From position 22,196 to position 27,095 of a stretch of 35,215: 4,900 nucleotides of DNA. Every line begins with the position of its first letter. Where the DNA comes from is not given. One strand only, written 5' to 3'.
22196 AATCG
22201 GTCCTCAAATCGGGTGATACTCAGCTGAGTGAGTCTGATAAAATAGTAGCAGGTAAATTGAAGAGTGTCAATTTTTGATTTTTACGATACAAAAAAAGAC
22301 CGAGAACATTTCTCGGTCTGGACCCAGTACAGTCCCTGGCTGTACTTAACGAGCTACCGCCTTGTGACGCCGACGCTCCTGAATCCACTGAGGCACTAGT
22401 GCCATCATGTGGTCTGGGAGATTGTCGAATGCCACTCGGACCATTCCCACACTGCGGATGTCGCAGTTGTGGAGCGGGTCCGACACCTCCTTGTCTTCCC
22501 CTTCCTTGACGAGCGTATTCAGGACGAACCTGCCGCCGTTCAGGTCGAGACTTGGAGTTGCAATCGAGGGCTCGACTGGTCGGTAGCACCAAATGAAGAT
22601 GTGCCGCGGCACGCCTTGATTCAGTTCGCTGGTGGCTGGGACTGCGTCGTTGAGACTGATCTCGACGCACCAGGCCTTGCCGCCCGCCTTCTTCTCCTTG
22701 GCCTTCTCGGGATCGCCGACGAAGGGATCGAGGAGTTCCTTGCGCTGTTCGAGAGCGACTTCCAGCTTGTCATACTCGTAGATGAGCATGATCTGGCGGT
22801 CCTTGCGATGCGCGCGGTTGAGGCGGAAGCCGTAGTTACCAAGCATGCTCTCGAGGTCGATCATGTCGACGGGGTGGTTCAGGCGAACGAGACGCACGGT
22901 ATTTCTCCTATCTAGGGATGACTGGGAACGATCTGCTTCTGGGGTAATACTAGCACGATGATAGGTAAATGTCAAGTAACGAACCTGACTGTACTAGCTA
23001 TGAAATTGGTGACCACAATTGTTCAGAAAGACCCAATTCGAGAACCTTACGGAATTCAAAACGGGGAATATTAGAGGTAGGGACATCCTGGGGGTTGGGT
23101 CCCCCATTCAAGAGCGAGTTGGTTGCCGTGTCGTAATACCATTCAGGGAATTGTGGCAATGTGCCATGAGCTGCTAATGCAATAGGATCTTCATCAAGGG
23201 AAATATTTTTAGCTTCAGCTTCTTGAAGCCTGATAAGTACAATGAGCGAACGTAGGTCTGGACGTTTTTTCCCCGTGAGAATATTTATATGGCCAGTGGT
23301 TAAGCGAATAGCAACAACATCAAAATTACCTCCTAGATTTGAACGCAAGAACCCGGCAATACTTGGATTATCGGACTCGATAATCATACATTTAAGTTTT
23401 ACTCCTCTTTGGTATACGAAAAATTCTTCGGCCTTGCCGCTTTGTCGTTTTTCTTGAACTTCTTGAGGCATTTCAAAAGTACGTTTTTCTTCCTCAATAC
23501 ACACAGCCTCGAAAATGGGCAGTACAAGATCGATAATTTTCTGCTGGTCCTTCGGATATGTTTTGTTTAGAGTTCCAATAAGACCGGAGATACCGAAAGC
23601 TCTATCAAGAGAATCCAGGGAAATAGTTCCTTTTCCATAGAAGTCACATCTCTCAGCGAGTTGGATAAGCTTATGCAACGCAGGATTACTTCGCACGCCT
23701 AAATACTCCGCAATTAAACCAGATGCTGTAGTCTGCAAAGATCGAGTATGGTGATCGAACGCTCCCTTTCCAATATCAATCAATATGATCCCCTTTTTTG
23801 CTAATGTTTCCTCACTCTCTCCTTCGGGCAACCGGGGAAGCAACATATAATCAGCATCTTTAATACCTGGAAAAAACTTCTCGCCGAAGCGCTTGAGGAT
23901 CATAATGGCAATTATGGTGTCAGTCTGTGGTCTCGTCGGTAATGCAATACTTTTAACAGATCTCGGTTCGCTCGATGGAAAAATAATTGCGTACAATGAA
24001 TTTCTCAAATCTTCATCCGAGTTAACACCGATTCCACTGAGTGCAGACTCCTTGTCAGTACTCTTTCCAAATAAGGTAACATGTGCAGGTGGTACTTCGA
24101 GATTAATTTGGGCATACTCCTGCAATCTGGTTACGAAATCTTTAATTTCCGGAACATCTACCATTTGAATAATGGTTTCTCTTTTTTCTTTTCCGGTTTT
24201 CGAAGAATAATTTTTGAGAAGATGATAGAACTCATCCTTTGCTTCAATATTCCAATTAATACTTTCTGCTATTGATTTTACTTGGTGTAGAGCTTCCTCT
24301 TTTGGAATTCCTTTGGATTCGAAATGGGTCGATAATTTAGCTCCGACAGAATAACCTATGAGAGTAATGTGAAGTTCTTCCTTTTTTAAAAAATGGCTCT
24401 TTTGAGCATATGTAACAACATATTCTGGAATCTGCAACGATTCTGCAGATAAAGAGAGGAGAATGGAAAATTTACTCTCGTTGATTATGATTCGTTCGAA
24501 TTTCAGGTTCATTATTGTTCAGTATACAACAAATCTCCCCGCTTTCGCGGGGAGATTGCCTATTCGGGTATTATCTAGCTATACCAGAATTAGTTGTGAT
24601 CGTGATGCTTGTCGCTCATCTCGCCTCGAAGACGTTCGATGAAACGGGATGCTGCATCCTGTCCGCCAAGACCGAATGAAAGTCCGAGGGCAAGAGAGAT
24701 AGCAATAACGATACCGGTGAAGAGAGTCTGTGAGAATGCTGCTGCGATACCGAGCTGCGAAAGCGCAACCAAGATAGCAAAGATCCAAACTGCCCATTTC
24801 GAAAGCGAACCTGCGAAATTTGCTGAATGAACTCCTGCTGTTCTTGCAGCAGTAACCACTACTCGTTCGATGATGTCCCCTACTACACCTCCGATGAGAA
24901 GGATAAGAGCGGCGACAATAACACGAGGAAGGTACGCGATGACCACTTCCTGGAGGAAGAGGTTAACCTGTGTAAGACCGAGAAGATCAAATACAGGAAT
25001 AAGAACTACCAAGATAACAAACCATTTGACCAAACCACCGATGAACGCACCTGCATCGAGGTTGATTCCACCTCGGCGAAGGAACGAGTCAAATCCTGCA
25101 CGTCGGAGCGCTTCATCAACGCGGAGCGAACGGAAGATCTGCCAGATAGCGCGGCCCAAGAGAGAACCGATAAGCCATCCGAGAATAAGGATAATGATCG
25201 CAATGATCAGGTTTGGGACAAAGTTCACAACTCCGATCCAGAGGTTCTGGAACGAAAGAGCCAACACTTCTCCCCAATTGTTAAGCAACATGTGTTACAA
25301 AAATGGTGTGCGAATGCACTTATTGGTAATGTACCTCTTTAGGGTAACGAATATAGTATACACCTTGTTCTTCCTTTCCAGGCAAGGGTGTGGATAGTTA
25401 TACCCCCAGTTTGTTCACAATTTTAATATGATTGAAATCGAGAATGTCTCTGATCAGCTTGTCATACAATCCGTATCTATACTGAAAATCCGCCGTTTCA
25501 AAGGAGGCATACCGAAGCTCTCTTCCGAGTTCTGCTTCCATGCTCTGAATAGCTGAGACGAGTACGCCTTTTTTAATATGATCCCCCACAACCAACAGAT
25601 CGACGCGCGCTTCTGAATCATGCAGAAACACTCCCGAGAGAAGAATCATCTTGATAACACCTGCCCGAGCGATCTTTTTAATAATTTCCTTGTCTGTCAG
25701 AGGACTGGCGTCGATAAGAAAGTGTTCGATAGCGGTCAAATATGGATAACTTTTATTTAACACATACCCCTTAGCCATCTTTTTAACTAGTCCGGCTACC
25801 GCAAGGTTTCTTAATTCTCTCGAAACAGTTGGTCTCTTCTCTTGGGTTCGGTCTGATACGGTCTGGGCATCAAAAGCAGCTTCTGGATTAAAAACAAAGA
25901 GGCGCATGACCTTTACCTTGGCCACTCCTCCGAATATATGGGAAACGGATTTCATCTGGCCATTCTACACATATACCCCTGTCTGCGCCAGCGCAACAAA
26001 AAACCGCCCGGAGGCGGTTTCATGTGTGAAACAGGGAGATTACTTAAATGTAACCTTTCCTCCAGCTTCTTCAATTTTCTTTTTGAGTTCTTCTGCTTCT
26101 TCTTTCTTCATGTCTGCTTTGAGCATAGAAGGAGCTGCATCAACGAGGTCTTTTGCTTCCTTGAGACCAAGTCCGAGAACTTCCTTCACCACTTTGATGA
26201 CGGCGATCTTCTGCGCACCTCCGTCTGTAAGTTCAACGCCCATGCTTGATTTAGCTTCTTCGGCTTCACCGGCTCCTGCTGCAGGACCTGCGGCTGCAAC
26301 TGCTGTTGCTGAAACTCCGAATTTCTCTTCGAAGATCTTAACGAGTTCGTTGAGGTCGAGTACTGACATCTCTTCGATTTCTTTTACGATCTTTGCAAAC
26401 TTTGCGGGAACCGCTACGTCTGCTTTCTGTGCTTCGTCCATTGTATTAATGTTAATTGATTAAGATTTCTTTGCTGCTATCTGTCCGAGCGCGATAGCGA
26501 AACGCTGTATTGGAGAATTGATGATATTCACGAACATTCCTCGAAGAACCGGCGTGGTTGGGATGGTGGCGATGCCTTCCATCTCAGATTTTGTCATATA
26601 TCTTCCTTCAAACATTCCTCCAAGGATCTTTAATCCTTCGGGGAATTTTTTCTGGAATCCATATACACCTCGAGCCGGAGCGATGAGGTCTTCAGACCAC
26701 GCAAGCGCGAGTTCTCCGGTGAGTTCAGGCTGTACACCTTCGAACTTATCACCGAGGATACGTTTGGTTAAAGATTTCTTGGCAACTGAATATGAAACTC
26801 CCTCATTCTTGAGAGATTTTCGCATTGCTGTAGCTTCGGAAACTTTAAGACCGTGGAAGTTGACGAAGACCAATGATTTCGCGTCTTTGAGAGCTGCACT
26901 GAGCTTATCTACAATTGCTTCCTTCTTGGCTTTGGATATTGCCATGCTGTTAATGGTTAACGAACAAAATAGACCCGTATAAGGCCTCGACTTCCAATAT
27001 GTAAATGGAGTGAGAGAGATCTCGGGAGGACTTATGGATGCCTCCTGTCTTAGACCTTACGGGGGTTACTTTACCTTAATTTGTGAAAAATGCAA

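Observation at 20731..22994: GC-rich 2.2-kb island of three orphan genes, each a self-contained promoter-SD-CDS-terminator unit, lodged directly upstream of rpsS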

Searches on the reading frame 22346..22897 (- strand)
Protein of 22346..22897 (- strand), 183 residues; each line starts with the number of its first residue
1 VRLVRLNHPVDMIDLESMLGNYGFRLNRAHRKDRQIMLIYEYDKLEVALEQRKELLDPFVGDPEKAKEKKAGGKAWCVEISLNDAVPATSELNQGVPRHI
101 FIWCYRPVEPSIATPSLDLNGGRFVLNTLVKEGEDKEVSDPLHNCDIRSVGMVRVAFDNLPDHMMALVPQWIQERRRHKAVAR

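Call 5: search_protein_families(library=pfam, proteins=[window:22346-22897:-], max_evalue=0.01)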
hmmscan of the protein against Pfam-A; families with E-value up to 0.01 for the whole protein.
window:22346-22897:- (183 aa): 0 families

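Call 6: search_protein_families(library=phrogs, proteins=[window:22346-22897:-], max_evalue=0.1)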
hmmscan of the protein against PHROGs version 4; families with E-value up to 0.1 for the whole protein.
window:22346-22897:- (183 aa): 0 families

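Call 8: find_homologous_proteins(query=window:22346-22897:-, max_evalue=0.01)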
Query window:22346-22897:-: 42 candidates shared short words with the query, none scored E <= 0.01.

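Call 29: search_protein_families(library=padloc, proteins=[window:22346-22897:-], max_evalue=0.1)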
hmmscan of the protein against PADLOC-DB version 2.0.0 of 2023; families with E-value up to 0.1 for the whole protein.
window:22346-22897:- (183 aa): 0 families

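Call 33: search_dna_similar(query=window:22346-22897:-, collection=phages, mode=protein, max_evalue=0.01)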
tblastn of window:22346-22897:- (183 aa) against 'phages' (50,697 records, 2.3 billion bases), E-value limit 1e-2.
No match.

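Call 55: search_solved_structures(query=A2, max_evalue=1)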
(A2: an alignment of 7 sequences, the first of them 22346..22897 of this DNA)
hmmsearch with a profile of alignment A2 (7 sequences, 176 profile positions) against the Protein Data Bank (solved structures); distinct sequences matched with E-value up to 1: 10.
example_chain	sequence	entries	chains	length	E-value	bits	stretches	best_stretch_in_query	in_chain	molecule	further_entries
4be8_A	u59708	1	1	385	0.39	13.4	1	23-88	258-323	E3 UBIQUITIN-PROTEIN LIGASE NEDD4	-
4bbn_A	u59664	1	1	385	0.39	13.4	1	23-88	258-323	E3 UBIQUITIN-PROTEIN LIGASE NEDD4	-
5nrl_E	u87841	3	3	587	0.4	13.4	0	40-97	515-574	66 kDa U4/U6.U5 small nuclear ribonucleoprotein component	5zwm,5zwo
4rw0_A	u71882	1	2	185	0.5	13.1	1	58-122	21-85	Lipolytic protein G-D-S-L family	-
8h0i_C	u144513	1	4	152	0.53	13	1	41-125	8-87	Viral infectivity factor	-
8j62_C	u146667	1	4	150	0.54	13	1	41-125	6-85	Viral infectivity factor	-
5c91_A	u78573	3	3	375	0.89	12.3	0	27-88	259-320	E3 ubiquitin-protein ligase NEDD4 | Isoform 4 of E3 ubiquitin-protein ligase NEDD4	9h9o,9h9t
5c7j_A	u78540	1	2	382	0.91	12.2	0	27-88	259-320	E3 ubiquitin-protein ligase NEDD4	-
2xbb_A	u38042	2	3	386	0.93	12.2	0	27-88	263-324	E3 UBIQUITIN-PROTEIN LIGASE NEDD4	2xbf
1v9w_A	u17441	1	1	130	0.95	12.2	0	56-129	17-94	putative 42-9-9 protein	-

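Call 64: predict_structure(alignment_id=A3)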
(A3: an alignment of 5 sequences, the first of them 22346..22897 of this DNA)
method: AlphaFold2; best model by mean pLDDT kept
length: 183 residues; sequences in the alignment: 5
mean_pLDDT: 81.9   pTM: 0.81
mean pLDDT of the five models: 81.9, 80.3, 80.2, 79.9, 77.0
residues with pLDDT >= 90: 76; 70-90: 73; 50-70: 21; < 50: 13
segments of 3 or more residues with pLDDT < 50: 130-137, 179-183
pLDDT, mean of each block of 10 residues (from residue 1): 74 90 93 93 91 91 72 85 86 83 92 83 72 50 77 94 91 69 40
secondary structure, 60 per line:
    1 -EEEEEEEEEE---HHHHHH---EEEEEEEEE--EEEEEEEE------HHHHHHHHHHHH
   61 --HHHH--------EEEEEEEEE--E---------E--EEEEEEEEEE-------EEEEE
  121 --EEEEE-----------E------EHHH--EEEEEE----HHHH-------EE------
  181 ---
elements in order: E2-11 H15-20 E24-32 E35-42 H49-60 H63-66 E75-83 E99-108 E116-120 E123-127 E152-157 H162-165

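Call 67: fold_search(model_id=the predicted structure, library=pdb)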
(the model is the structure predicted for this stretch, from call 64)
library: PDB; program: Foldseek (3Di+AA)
matches with E <= 10: 151; with E <= 0.001: 0
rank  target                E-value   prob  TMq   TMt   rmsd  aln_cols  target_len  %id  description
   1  9y45_A                1.4e+00  0.02  0.12  0.04  17.0       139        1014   14  His-tagged beta galactosidase (LacZ) on a Ni-NTA lipid monolayer grid (released 2025-11-26)
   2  2knq_MODEL_1_A        1.5e+00  0.04  0.14  0.18  14.5       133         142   11  Solution structure of E.Coli GspH (released 2010-09-08)
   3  1syo_A                1.6e+00  0.03  0.14  0.09  13.8       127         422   10  N-terminal 3 domains of CI-MPR bound to mannose 6-phosphate (released 2004-06-29)
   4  4p6i_A                1.7e+00  0.04  0.16  0.24  12.4       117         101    8  Crystal structure of the Cas1-Cas2 complex from Escherichia coli (released 2014-05-07)
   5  4nov                  1.7e+00  0.02  0.10  0.07  15.8       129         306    9  Xsa43E, a GH43 family enzyme from Butyrivibrio proteoclasticus (released 2014-10-08)
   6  8p83_A                1.9e+00  0.01  0.14  0.03  16.8       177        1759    8  Cryo-EM structure of full-length human UBR5 (homotetramer) (released 2023-06-14)
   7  9k3e_C                2.0e+00  0.02  0.14  0.20  14.7       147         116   10  DddB(BadTF3) dsDNA deaminase (released 2024-11-27)
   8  6vji_A                2.2e+00  0.03  0.11  0.08  13.6       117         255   10  Structure of mammalian NEIL2 from Monodelphis domestica (released 2020-08-12)
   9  4biu_D                2.3e+00  0.01  0.09  0.07  12.6        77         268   17  Crystal structure of CpxAHDC (orthorhombic form 1) (released 2014-02-12)
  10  6um1_A                2.3e+00  0.01  0.12  0.03  15.2       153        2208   14  Structure of M-6-P/IGFII Receptor at pH 4.5 (released 2020-02-26)
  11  1syo_B                2.4e+00  0.02  0.15  0.09  14.1       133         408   11  N-terminal 3 domains of CI-MPR bound to mannose 6-phosphate (released 2004-06-29)
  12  7brs_D                2.4e+00  0.01  0.12  0.03  17.2       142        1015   13  E.coli beta-galactosidase (E537Q) in complex with fluorescent probe KSA02 (released 2021-03-03)
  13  4biu_F                2.4e+00  0.01  0.08  0.07  12.6        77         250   16  Crystal structure of CpxAHDC (orthorhombic form 1) (released 2014-02-12)
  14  8p4w                  2.6e+00  0.02  0.13  0.18  11.9       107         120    8  Lactobacillus plantarum LpdD mutant - H35A (released 2024-06-12)
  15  7ur8                  3.1e+00  0.03  0.10  0.25  13.7        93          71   16  170_h_ob, a small beta-barrel de novo designed protein (released 2023-03-22)
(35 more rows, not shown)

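Call 73: find_related_loci(query=A2, collection=viral_contigs, flank=5000)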
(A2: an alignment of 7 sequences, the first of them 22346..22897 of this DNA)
Query A2 (183 aa) in viral_contigs; peptide patterns used: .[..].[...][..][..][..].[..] (x = any residue, [..] = any of these).
95 stretches matched a pattern, but none encodes a relative of the query by tblastn (E <= 1e-3).

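Call 74: fold_search(model_id=the predicted structure, library=viral)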
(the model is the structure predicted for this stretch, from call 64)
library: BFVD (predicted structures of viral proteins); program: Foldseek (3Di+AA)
matches with E <= 10: 251; with E <= 0.001: 0
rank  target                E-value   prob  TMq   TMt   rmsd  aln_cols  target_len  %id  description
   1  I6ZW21                5.0e-01  0.04  0.14  0.16  14.9       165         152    4  p1 [Velvet tobacco mottle virus]
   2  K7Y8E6                5.9e-01  0.05  0.13  0.21  12.4       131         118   11  Uncharacterized protein [Megavirus courdo11]
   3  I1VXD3                6.6e-01  0.06  0.11  0.08  12.3       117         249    8  (no name in the UniProt tables at hand)
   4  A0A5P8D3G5            7.9e-01  0.09  0.13  0.19   9.3        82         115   12  (no name in the UniProt tables at hand)
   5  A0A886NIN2            7.9e-01  0.05  0.13  0.18  13.3       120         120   11  (no name in the UniProt tables at hand)
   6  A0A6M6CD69            9.4e-01  0.02  0.14  0.07  20.8       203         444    7  Spike glycoprotein [Bat coronavirus HKU9-1]
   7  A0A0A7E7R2            9.4e-01  0.02  0.11  0.03  18.3       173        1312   12  (no name in the UniProt tables at hand)
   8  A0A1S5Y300            1.0e+00  0.03  0.15  0.19  15.9       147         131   10  Uncharacterized protein [uncultured archaeal virus]
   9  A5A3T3                1.0e+00  0.03  0.16  0.12  13.6       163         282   12  (no name in the UniProt tables at hand)
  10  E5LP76                1.1e+00  0.02  0.13  0.11  18.9       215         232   12  Matrix protein (Fragment) [Bovine parainfluenza 3 virus]
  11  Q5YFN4                1.2e+00  0.03  0.16  0.11  16.9       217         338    5  Ig-like domain-containing protein [Singapore grouper iridovirus]
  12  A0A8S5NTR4            1.3e+00  0.03  0.14  0.13  15.6       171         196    6  Uncharacterized protein [Siphoviridae sp. ctQ091]
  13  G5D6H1                1.3e+00  0.02  0.11  0.09  13.8       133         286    6  Hemagglutinin-neuraminidase [avian paramyxovirus 4]
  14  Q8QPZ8                1.3e+00  0.02  0.12  0.14  13.1       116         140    6  CMP199R [Camelpox virus (strain CMS)]
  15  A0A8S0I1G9            1.4e+00  0.02  0.12  0.15  12.4       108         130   10  (no name in the UniProt tables at hand)
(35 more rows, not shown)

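Call 88: search_protein_families(library=ncbifam, proteins=[window:22346-22897:-], max_evalue=0.1)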
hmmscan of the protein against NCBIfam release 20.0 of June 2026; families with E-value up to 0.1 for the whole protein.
window:22346-22897:- (183 aa): 0 families

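Call 100: search_protein_families(library=pfam, alignment_id=A2, max_evalue=0.1)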
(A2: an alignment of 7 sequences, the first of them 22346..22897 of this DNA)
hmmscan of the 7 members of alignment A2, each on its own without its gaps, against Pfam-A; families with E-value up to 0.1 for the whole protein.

A. member 1, window:22346-22897:- (183 aa): 0 families

B. families by the number of members that match (of 7 scanned): 1 family
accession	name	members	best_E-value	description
PF18903.5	DUF5659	1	0.048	Domain of unknown function (DUF5659)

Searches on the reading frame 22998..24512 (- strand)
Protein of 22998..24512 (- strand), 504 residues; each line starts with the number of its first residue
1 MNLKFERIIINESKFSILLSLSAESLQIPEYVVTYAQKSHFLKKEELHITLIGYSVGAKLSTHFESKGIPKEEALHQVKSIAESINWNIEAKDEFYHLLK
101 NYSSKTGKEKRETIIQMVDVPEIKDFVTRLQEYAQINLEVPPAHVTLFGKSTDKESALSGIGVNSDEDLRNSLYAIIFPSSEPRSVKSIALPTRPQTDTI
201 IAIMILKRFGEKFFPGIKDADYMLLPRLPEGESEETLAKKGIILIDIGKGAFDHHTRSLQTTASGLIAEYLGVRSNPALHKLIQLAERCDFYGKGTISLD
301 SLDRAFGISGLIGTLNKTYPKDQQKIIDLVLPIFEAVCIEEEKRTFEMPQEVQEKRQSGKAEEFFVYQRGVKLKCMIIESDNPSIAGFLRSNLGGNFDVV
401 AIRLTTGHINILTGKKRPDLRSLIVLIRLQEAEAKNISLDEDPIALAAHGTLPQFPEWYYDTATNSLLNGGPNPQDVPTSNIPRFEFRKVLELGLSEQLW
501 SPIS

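Call 5: search_protein_families(library=pfam, proteins=[window:22998-24512:-], max_evalue=0.01)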
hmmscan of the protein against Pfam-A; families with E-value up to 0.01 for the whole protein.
window:22998-24512:- (504 aa): 0 families

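Call 6: search_protein_families(library=phrogs, proteins=[window:22998-24512:-], max_evalue=0.1)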
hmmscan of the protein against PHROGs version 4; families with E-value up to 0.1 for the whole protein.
window:22998-24512:- (504 aa): 0 families

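Call 12: find_encoding_contigs(protein=window:22998-24512:-, flank=10000, max_places=10)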
Protein window:22998-24512:- (504 aa): 1 contig read that carries it; 1 place shown.
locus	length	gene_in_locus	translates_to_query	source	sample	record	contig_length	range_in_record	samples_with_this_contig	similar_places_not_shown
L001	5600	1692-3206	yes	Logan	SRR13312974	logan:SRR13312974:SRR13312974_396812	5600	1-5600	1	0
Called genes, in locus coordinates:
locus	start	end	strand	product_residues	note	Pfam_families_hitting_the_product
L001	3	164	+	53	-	?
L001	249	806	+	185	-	-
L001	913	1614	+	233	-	PF05552:MS_channel_1st_1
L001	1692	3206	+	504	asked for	-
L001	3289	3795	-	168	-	-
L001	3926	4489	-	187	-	-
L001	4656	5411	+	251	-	-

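Call 19: find_related_loci(query=window:22998-24512:-, collection=genome_contigs, flank=10000)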
Query window:22998-24512:- (504 aa) in genome_contigs; peptide patterns used: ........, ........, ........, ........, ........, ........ (x = any residue, [..] = any of these).
75 stretches matched a pattern, but none encodes a relative of the query by tblastn (E <= 1e-3).

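Call 21: find_related_loci(query=window:22998-24512:-, collection=metagenome_contigs, flank=10000)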
Query window:22998-24512:- (504 aa) in metagenome_contigs; peptide patterns used: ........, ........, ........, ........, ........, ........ (x = any residue, [..] = any of these).
368 stretches matched a pattern, but none encodes a relative of the query by tblastn (E <= 1e-3).

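Call 29: search_protein_families(library=padloc, proteins=[window:22998-24512:-], max_evalue=0.1)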
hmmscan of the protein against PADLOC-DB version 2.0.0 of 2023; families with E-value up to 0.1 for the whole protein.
window:22998-24512:- (504 aa): 0 families

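Call 87: search_solved_structures(query=A4, max_evalue=1)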
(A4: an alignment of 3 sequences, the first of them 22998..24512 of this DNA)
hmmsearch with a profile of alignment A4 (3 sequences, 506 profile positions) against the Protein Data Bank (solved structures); distinct sequences matched with E-value up to 1: 0.

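Call 88: search_protein_families(library=ncbifam, proteins=[window:22998-24512:-], max_evalue=0.1)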
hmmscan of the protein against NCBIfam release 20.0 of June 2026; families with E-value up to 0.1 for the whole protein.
window:22998-24512:- (504 aa): 0 families

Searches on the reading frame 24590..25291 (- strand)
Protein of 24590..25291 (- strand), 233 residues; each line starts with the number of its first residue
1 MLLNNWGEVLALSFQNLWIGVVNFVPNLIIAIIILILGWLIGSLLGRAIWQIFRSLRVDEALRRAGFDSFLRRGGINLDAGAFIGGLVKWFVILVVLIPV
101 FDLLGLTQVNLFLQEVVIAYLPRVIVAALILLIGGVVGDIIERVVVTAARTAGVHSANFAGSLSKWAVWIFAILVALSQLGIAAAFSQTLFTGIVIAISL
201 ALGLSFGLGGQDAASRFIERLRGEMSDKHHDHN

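Call 5: search_protein_families(library=pfam, proteins=[window:24590-25291:-], max_evalue=0.01)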
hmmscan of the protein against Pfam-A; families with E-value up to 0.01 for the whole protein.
window:24590-25291:- (233 aa): 2 families
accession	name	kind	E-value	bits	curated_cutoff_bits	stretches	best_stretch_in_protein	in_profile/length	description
PF05552.17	MS_channel_1st_1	-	4.5e-17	62.1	22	2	14-60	3-49/50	Mechanosensitive ion channel, conserved TM helix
PF08566.15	Pam17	-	0.006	16.9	25.4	0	19-58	66-105/165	Mitochondrial import protein Pam17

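Call 85: find_encoding_contigs(protein=window:24590-25291:-, flank=6000, max_places=10)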
Protein window:24590-25291:- (233 aa): 1 contig read that carries it; 1 place shown.
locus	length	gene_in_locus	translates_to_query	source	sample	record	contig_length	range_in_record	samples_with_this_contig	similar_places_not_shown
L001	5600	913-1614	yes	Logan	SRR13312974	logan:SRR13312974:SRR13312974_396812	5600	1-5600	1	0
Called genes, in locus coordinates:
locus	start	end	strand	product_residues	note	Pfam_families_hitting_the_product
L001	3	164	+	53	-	?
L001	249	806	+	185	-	-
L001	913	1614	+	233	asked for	PF05552:MS_channel_1st_1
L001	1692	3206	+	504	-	-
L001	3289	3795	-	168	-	-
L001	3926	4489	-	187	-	-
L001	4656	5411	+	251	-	-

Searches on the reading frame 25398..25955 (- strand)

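Call 5: search_protein_families(library=pfam, proteins=[window:25398-25955:-], max_evalue=0.01)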
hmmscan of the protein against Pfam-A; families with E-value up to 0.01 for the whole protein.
window:25398-25955:- (185 aa): 1 family
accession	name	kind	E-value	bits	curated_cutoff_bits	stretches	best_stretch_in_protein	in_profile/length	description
PF25213.1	HVO_A0261_N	-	0.001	19.3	35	1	26-66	23-63/86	HVO_A0261 N-terminal domain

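Call 88: search_protein_families(library=ncbifam, proteins=[window:25398-25955:-], max_evalue=0.1)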
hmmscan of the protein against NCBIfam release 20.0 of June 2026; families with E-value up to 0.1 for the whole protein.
window:25398-25955:- (185 aa): 4 families
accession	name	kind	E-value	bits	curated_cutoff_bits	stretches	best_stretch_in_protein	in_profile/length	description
NF033788.1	HTH_metalloreg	subfamily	0.013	15.3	55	1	29-63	27-61/77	metalloregulator ArsR/SmtB family transcription factor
NF007341.0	PRK09834.1-3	equivalog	0.049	12.7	269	1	15-97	15-90/274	DNA-binding transcriptional regulator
NF008273.0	PRK11050.1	equivalog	0.074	12.7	153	0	87-113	70-96/156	manganese-binding transcriptional regulator MntR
TIGR02944.1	suf_reg_Xantho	equivalog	0.08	13.3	110.65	0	16-65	14-66/130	SUF system Fe-S cluster assembly regulator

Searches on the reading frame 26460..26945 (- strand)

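Call 5: search_protein_families(library=pfam, proteins=[window:26460-26945:-], max_evalue=0.01)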
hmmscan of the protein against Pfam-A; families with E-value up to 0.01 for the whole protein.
window:26460-26945:- (161 aa): 1 family
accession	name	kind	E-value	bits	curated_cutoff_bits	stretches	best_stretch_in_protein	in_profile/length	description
PF00466.25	Ribosomal_L10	-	2.9e-18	66.2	22.8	1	5-99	3-100/100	Ribosomal protein L10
